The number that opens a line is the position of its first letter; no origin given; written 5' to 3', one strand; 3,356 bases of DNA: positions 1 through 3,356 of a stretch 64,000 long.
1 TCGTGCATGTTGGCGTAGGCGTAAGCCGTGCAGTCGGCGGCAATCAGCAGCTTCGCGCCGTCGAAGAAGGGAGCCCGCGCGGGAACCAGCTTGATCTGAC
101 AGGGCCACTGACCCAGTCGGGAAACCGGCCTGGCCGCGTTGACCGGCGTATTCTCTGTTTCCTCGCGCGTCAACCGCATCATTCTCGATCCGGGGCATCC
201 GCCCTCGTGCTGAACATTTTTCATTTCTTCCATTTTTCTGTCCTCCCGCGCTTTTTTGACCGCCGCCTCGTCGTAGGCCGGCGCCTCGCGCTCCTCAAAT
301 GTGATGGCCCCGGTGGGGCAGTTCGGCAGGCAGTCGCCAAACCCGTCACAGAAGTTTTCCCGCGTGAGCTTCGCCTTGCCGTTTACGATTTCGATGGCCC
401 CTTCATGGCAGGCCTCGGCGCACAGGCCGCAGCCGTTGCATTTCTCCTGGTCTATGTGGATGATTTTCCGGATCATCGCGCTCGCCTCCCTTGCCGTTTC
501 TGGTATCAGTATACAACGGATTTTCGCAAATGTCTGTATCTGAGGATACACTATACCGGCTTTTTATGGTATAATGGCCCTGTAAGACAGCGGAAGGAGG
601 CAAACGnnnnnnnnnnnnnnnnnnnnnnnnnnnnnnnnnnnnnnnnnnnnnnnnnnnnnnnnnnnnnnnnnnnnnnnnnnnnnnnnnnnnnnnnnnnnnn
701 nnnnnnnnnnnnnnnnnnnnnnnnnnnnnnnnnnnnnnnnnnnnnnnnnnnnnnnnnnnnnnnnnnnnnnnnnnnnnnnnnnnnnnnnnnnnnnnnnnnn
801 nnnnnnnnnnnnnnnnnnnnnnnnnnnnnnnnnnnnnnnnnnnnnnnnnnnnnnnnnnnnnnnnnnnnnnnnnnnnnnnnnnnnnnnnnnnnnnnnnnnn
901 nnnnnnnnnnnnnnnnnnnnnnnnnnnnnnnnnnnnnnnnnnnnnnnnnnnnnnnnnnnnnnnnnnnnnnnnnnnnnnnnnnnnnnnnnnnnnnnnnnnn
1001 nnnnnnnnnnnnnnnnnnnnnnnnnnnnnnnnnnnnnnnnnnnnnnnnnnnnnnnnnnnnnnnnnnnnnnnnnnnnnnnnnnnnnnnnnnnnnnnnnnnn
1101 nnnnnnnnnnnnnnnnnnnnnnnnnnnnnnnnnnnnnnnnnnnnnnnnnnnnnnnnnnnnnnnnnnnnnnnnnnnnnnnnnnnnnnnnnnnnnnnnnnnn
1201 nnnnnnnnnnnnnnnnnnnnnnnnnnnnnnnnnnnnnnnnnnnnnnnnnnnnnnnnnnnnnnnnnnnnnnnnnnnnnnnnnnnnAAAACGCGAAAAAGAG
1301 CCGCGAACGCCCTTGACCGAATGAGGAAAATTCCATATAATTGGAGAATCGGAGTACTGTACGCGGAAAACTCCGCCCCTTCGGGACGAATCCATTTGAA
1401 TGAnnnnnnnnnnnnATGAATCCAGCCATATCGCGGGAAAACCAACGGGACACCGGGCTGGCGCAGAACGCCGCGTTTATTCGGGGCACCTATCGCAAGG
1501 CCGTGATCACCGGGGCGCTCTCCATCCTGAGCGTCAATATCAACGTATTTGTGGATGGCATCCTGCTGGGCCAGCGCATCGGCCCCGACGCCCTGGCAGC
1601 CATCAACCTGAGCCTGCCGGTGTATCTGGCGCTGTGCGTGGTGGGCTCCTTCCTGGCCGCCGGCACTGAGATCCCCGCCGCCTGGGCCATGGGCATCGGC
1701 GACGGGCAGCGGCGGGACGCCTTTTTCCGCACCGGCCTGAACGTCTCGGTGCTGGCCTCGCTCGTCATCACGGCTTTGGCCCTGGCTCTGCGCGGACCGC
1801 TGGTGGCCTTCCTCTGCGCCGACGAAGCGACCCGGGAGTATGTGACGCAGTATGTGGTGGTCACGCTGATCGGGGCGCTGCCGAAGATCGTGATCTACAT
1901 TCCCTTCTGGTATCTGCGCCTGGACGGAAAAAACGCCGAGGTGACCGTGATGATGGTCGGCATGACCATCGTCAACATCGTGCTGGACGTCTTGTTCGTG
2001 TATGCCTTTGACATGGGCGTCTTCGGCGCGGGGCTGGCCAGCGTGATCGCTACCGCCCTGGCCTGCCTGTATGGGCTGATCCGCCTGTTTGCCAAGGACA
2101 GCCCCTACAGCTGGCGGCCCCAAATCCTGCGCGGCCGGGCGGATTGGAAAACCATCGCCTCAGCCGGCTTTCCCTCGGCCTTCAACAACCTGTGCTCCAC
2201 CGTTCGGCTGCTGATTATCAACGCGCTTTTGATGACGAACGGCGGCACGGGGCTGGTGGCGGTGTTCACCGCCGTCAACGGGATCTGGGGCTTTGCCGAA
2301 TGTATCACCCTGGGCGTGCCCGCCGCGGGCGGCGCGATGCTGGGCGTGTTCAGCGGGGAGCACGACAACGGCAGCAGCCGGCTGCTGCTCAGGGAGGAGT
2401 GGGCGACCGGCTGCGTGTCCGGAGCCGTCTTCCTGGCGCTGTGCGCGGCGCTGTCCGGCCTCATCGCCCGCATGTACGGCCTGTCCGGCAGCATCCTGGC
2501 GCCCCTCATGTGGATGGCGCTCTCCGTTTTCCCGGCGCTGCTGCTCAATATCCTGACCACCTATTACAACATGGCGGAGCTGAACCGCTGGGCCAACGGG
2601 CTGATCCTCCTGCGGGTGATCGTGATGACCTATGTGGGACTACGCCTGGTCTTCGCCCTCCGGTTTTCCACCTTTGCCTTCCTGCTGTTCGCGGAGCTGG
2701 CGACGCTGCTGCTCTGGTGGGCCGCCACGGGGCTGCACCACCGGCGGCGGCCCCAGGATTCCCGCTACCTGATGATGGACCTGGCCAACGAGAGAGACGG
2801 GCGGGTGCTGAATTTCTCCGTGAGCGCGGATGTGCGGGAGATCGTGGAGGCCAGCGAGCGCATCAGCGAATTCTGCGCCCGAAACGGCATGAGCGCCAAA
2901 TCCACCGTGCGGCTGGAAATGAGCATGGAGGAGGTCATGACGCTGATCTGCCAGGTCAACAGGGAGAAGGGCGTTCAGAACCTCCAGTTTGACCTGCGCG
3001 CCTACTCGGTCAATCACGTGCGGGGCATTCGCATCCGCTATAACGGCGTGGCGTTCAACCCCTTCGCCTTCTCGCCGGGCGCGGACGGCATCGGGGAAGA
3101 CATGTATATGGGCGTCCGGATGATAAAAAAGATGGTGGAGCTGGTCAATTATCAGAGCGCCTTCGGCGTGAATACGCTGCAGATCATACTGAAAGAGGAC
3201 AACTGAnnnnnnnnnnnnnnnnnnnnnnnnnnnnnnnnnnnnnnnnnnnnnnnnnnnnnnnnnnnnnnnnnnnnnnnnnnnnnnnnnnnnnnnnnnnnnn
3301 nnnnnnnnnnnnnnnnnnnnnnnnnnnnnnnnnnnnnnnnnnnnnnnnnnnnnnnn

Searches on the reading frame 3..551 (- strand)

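Call 74: search_protein_families(library=pfam, proteins=[window:3-551:-], max_evalue=0.001)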
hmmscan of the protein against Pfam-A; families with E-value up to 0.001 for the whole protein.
window:3-551:- (183 aa): 12 families
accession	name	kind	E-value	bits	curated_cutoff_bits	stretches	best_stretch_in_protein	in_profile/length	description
PF12837.12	Fer4_6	-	6.2e-11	42.1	25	1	30-53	1-24/24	4Fe-4S binding domain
PF12838.12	Fer4_7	-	1.6e-09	38.5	27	1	28-52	28-52/52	4Fe-4S dicluster domain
PF00037.32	Fer4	-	4.3e-09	36.2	21.1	1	32-54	2-24/24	4Fe-4S binding domain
PF14697.11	Fer4_21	-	1.1e-07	32.3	35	1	32-84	2-58/59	4Fe-4S dicluster domain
PF13187.11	Fer4_9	-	7.3e-07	29.6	27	1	37-83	1-52/52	4Fe-4S dicluster domain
PF12797.12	Fer4_2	-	1.2e-06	28.5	24.5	1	30-49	2-21/22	4Fe-4S binding domain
PF25160.1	LdpA_Fe-S-bd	-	2.8e-06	27.5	27.6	0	31-55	21-45/49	LdpA Fe-S cluster-binding domain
PF13237.11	Fer4_10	-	6.9e-06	26.3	25.5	1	31-79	2-53/53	4Fe-4S dicluster domain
PF13484.11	Fer4_16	-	7.4e-06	27.1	30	0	68-114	2-47/66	4Fe-4S double cluster binding domain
PF12798.12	Fer4_3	-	0.00028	21.9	27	0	38-52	1-15/15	4Fe-4S binding domain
PF13534.11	Fer4_17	-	0.00036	21.4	22.2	0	37-50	45-58/61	4Fe-4S dicluster domain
PF13459.11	Fer4_15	-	0.00064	20.8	22.4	0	31-97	1-51/66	4Fe-4S single cluster domain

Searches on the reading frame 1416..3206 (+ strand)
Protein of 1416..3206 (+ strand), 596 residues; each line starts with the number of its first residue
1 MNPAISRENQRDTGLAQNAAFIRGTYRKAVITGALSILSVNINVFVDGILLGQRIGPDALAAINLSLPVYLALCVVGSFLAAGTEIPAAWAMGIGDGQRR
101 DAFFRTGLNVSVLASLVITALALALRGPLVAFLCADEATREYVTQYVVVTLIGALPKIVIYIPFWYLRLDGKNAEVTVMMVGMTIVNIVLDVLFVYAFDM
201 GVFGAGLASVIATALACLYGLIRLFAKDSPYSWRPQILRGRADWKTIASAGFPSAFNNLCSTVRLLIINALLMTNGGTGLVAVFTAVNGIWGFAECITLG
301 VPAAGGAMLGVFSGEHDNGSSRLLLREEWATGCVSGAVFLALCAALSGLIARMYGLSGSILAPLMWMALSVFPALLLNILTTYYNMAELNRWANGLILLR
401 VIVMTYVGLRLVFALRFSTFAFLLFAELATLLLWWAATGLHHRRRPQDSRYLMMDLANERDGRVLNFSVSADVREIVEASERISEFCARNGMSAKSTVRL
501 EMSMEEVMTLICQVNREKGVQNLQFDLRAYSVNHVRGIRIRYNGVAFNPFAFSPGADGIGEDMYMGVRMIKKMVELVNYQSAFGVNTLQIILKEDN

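Call 3: search_protein_families(library=pfam, proteins=[window:1416-3206:+], max_evalue=0.01)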
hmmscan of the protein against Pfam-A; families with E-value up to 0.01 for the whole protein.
window:1416-3206:+ (596 aa): 2 families
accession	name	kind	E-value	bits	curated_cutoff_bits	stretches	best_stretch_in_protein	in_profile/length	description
PF01554.23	MatE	-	3.3e-13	50.1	24.9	1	35-192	4-160/161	MatE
PF13581.12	HATPase_c_2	-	5.3e-05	23.7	27.4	1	470-590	2-125/127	Histidine kinase-like ATPase domain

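Call 4: search_protein_families(library=ncbifam, proteins=[window:1416-3206:+], max_evalue=0.01)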
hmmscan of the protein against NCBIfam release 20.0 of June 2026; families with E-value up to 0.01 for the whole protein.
window:1416-3206:+ (596 aa): 8 families
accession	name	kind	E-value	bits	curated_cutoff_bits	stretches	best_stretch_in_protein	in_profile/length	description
TIGR00797.1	matE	subfamily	2.5e-31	109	147.4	1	35-419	4-386/396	MATE family efflux transporter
NF000217.1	MATE_multi_FepA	equivalog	6.5e-23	81.5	900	1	24-357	15-347/443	multidrug efflux MATE transporter FepA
NF007130.1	PRK09575.1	equivalog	1.9e-21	76.9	445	1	25-342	7-325/435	MATE family efflux transporter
NF041358.1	GntT_guanitoxin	equivalog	5.1e-09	35.6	525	1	18-344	8-334/438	guanitoxin biosynthesis MATE family efflux transporter GntT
NF045539.1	MATE_efflux1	equivalog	3e-08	33.2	350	1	101-259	75-239/411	MATE family Na+-driven efflux transporter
NF000131.1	MATE_multi_MepA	equivalog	3.3e-07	29.9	850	1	31-269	27-262/451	multidrug efflux MATE transporter MepA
NF045578.1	export_MbnM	equivalog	3.8e-06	26.1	285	1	40-237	16-209/410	methanobactin export MATE transporter MbnM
NF007690.0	PRK10367.1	equivalog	5.9e-06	25.4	409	1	35-222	20-207/441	MATE family efflux transporter DinF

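Call 8: find_homologous_proteins(query=window:1416-3206:+)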
Query window:1416-3206:+ (596 aa): 341 proteins with E <= 0.001 among 8000 candidates; the best 120 are listed.
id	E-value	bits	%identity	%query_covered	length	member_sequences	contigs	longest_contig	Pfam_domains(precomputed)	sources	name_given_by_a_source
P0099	0.0e+0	1295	99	100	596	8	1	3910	PF01554.24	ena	-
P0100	0.0e+0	1111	85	99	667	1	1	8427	PF01554.24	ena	-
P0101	0.0e+0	1060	80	99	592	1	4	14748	PF01554.24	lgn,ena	-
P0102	0.0e+0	1053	80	99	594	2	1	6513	PF01554.24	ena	-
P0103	0.0e+0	1053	80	99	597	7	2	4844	PF01554.24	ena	-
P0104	0.0e+0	1051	80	99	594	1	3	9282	PF01554.24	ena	-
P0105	0.0e+0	1051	79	100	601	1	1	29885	PF01554.24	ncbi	-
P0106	0.0e+0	1048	80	99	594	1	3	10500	PF01554.24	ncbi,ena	-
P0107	0.0e+0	1047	80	99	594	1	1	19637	PF01554.24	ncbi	-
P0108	0.0e+0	1046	80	99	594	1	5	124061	PF01554.24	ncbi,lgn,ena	-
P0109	0.0e+0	1045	80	99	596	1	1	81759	PF01554.24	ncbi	-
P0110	0.0e+0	1045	79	99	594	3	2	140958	PF01554.24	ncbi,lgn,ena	-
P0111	0.0e+0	1041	78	100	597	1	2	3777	PF01554.24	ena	-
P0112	0.0e+0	1041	80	100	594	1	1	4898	PF01554.24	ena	-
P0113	0.0e+0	1040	79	99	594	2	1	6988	PF01554.24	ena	-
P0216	9.4e-214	730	58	99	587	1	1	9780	PF01554.24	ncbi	-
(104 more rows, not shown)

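Call 11: find_encoding_contigs(protein=P0216, flank=8000, max_places=3)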
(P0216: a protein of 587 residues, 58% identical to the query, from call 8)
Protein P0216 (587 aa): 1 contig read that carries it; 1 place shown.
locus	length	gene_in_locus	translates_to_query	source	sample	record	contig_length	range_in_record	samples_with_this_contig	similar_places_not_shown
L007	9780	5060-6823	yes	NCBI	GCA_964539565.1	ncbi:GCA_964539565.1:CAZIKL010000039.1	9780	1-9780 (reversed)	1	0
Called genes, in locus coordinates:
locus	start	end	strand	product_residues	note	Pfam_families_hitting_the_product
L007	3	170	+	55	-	?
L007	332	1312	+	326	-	PF01368:DHH, PF02272:DHHA1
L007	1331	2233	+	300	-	PF01509:TruB_N, PF16198:TruB_C_2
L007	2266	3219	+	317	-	PF06574:FAD_syn, PF01467:CTP_transf_like (weak), PF01687:Flavokinase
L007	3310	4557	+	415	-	PF08239:SH3_3, PF00877:NLPC_P60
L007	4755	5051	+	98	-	PF01740:STAS, PF13466:STAS_2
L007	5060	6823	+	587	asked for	PF01554:MatE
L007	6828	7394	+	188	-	-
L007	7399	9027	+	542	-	PF07228:SpoIIE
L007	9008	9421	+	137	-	PF13581:HATPase_c_2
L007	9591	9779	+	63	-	?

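Call 30: search_protein_families(library=pfam, proteins=[L007:4755-5048:+], max_evalue=10)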
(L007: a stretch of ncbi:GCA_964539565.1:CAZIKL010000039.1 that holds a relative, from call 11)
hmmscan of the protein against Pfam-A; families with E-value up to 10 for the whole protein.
L007:4755-5048:+ (98 aa): 2 families
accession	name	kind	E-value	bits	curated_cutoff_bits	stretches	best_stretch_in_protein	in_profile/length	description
PF01740.26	STAS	-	8.6e-16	58.1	22.6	1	3-97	2-99/106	STAS domain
PF13466.11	STAS_2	-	7.9e-12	45.6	29.2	1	14-91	1-79/80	STAS domain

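Call 56: search_protein_families(library=padloc, proteins=[window:1416-3206:+], max_evalue=0.001)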
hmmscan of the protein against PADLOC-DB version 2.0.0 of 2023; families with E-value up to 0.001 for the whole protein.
window:1416-3206:+ (596 aa): 0 families
